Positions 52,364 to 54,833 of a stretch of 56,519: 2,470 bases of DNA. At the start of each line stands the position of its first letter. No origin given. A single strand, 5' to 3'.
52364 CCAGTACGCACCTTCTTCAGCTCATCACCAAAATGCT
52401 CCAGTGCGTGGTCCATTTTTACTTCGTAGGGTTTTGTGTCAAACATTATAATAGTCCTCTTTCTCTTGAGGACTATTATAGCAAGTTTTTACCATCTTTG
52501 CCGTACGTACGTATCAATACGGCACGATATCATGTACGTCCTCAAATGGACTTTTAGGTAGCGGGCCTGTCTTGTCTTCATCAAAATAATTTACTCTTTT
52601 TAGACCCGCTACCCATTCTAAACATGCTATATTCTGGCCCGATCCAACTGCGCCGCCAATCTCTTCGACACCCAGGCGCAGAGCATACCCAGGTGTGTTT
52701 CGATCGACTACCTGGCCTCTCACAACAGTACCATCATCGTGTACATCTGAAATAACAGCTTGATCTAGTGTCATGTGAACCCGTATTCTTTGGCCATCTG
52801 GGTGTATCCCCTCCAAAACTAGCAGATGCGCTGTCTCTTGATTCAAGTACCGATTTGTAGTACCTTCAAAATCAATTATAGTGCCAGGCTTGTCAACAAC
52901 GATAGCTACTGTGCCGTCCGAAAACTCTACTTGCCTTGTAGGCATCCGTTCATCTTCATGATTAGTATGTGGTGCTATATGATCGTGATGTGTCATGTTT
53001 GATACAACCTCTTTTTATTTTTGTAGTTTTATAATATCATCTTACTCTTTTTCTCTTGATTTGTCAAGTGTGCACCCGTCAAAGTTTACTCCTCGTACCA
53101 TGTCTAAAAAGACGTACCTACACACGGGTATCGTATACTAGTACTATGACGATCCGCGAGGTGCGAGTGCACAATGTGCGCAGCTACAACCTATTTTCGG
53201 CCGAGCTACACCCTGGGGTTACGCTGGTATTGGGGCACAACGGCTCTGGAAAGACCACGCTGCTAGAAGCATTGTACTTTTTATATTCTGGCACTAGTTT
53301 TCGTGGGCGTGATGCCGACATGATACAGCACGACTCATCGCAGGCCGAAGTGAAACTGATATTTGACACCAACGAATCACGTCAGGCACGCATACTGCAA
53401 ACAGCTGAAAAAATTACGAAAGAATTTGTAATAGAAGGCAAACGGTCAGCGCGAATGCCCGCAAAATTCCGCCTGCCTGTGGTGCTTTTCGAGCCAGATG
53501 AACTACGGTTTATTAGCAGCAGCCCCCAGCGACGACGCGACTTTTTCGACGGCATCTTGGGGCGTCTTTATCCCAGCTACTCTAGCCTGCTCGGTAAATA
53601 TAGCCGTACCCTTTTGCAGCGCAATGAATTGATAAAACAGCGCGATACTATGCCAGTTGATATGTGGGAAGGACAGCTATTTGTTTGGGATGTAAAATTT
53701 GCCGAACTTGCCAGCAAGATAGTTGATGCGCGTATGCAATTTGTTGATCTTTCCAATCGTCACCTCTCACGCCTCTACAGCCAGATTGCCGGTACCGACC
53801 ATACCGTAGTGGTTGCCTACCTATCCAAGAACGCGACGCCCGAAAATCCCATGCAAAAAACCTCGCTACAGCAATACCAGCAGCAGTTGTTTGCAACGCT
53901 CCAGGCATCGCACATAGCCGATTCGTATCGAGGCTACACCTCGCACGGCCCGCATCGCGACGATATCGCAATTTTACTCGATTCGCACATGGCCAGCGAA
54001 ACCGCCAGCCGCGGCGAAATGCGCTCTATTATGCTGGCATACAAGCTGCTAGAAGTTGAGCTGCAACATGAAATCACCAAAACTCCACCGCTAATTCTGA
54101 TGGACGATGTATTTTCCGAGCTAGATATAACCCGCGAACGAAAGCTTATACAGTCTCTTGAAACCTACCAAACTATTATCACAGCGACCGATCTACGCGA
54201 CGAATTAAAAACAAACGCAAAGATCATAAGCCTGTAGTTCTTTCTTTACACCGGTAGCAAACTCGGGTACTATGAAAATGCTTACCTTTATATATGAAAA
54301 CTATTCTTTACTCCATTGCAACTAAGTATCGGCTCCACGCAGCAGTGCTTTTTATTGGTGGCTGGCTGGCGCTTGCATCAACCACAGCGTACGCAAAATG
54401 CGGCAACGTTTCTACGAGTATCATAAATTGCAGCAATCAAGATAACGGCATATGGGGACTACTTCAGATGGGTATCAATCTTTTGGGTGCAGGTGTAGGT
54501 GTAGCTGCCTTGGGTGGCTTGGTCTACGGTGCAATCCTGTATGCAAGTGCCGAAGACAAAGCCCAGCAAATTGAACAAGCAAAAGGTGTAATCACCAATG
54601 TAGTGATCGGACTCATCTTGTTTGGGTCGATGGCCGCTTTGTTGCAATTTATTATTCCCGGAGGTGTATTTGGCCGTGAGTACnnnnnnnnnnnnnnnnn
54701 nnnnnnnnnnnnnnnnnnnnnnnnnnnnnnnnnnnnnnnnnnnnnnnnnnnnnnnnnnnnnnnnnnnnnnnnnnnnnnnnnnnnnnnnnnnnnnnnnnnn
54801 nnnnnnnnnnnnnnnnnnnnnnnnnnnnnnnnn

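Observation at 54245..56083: Self-contained two-gene unit: T4SS-pilin-like (VirB2/TrbC) domain fused to a CX5R tyrosine phosphatase, plus an OmpA-like anchored partner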

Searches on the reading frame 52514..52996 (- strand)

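Call 3: search_protein_families(library=pfam, proteins=[window:52514-52996:-], max_evalue=1)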
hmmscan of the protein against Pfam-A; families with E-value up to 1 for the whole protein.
window:52514-52996:- (160 aa): 1 family
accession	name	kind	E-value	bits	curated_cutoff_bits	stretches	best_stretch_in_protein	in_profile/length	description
PF07202.18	Tcp10_C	-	0.0017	18.4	36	0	64-74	8-18/35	T-complex protein 10 C-terminus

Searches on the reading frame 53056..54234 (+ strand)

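Call 3: search_protein_families(library=pfam, proteins=[window:53056-54234:+], max_evalue=1)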
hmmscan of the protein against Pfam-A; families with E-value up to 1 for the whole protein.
window:53056-54234:+ (393 aa): 27 families (the best 25 are shown)
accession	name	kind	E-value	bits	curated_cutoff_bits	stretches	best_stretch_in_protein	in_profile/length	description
PF02463.25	SMC_N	-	2.7e-18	66.6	40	1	33-377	2-196/220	RecF/RecN/SMC N terminal domain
PF13476.12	AAA_23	-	6.7e-13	50.2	27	1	36-124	2-94/201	AAA domain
PF13175.12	AAA_15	-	8.8e-12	45.7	32.1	1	31-124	1-83/374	AAA ATPase domain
PF00005.33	ABC_tran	-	4.8e-07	30.9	25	1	51-111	8-73/137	ABC transporter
PF13555.12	AAA_29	-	4.8e-06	26.7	27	1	34-78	2-47/61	P-loop containing region of AAA domain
PF13304.12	AAA_21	-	7e-06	26.8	27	1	55-77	1-23/304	AAA domain, putative AbiEii toxin, Type IV TA system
PF25199.1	nSTAND_NTPase5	-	0.00011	22.5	34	1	46-74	34-62/145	Novel STAND NTPase 5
PF20720.3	nSTAND3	-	0.0016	18.6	27.2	1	54-106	18-64/155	Novel STAND NTPase 3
PF13514.12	AAA_27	-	0.0031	17.6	22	1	52-112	25-83/206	AAA domain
PF13191.12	AAA_16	-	0.0036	18.2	32.6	1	53-76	24-47/167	AAA ATPase domain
PF01637.24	ATPase_2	-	0.0043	17.3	33.2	0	312-371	86-138/225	ATPase domain predominantly from Archaea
PF19993.5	DO-GTPase2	-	0.0067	16.6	27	1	58-78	5-25/226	Double-GTPase 2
PF24389.1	ORC-CDC6-like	-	0.015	14.5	27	1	49-71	28-50/571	ORC-CDC6-like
PF09818.15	ABC_ATPase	-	0.018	14.5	23.2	1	49-73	75-99/283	P-loop domain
PF03193.22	RsgA_GTPase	-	0.032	14.5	30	1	31-73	84-126/174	RsgA GTPase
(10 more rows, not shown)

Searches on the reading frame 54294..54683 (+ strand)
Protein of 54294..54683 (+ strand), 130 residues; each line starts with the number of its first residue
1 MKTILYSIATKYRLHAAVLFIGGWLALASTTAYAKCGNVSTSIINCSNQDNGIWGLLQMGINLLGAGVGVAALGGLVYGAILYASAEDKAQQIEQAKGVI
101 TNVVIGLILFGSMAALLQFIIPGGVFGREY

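Call 55: search_protein_representatives(alignment_id=A4)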
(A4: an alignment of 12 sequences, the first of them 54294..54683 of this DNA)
Query: 12 sequences, 127 profile positions. Proteins with E-value up to 0.001 (for the whole library): 17379; up to 1e-10: 4172; up to 1e-30: 200. The best 150 are listed.
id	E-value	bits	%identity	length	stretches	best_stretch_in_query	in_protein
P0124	4.9e-45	168.9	-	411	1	5-126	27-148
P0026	2.9e-44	166.4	-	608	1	10-126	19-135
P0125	3.7e-43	162.8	-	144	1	13-124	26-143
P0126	8.6e-43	161.7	-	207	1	27-123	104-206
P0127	1.8e-42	160.6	-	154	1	28-124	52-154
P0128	3.0e-42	159.9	-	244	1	30-124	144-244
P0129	9.6e-42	158.3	-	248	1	29-124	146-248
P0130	1.1e-41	158.1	-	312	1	24-123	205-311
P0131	1.7e-41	157.4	-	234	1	28-124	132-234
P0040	1.9e-41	157.3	-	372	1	10-125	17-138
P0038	2.0e-41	157.3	-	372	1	6-125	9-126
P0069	2.3e-41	157.1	-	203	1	28-123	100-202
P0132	2.5e-41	157.0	-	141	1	5-124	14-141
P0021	4.3e-41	156.2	-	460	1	24-126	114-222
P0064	6.2e-41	155.7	-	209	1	30-124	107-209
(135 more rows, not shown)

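Call 58: search_protein_families(library=pfam, alignment_id=A5, max_evalue=0.001)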
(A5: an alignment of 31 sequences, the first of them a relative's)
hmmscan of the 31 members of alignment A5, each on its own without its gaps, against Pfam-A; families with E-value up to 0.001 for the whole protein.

A. member 1, P0124 (411 aa): 2 families
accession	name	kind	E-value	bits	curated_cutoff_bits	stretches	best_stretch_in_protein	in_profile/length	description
PF18895.5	T4SS_pilin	-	8.4e-05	23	26.6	1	72-131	5-63/71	Type IV secretion system pilin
PF03372.29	Exo_endo_phos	-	0.00027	21.2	24.5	1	220-353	25-156/225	Endonuclease/Exonuclease/phosphatase family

B. families by the number of members that match (of 31 scanned): 12 families
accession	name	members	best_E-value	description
PF18895.5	T4SS_pilin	22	5.6e-31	Type IV secretion system pilin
PF13350.11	Y_phosphatase3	15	7.3e-41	Tyrosine phosphatase family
PF22784.1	PTP-SAK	15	8.8e-10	Swiss Army Knife protein, DSP-PTPase phosphatase domain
PF22785.1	Tc-R-P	10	1.9e-06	Polymorphic toxin system, DSP-PTPase phosphatase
PF00782.25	DSPc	9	1.3e-05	Dual specificity phosphatase, catalytic domain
PF03162.18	Y_phosphatase2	8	4.9e-07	Tyrosine phosphatase family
PF03372.29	Exo_endo_phos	6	3.4e-08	Endonuclease/Exonuclease/phosphatase family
PF00102.32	Y_phosphatase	6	6.7e-05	Protein-tyrosine phosphatase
PF03009.23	GDPD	5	1.6e-13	Glycerophosphoryl diester phosphodiesterase family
PF13472.12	Lipase_GDSL_2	2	2.3e-10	GDSL-like Lipase/Acylhydrolase family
PF00657.28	Lipase_GDSL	2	9.3e-06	GDSL-like Lipase/Acylhydrolase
PF22741.1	PTP-NADK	2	0.0002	DSP-PTPase phosphatase fused to NAD+ Kinase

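Call 72: find_related_loci(query=A4, collection=metagenome_contigs, flank=3000)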
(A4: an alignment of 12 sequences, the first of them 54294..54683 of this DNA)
Query A4 (130 aa) in metagenome_contigs; peptide patterns used: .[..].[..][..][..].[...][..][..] (x = any residue, [..] = any of these).
200 stretches matched a pattern; 61 encode a relative of the query (tblastn E <= 1e-3); 61 distinct loci.
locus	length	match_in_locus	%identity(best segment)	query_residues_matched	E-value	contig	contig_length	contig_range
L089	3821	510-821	55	29-130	5e-35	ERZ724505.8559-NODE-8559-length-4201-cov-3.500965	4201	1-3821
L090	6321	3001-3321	55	27-126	2e-33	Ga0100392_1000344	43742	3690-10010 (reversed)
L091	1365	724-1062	52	22-126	1e-33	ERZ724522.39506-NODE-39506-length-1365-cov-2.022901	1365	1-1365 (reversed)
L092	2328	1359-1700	54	25-130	2e-32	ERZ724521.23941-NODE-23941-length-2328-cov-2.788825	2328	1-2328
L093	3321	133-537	48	2-126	4e-32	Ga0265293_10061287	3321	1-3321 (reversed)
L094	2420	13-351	52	22-126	1e-31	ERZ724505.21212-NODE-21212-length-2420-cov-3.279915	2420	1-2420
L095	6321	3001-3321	53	26-126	2e-31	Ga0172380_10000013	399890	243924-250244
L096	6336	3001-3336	53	17-130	4e-31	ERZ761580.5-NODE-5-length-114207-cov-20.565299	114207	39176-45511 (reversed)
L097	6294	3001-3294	58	36-126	5e-31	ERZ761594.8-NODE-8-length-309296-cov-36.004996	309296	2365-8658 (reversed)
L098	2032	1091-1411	54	27-126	2e-31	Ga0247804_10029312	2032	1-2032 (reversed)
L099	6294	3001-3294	58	36-126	5e-31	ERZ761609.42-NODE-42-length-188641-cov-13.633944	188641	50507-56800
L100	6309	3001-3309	53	28-130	5e-31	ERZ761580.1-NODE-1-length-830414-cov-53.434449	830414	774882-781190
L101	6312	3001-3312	54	29-126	2e-30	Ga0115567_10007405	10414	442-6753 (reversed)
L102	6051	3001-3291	57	36-126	1e-30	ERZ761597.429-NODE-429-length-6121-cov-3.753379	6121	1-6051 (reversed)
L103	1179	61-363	54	32-126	1e-30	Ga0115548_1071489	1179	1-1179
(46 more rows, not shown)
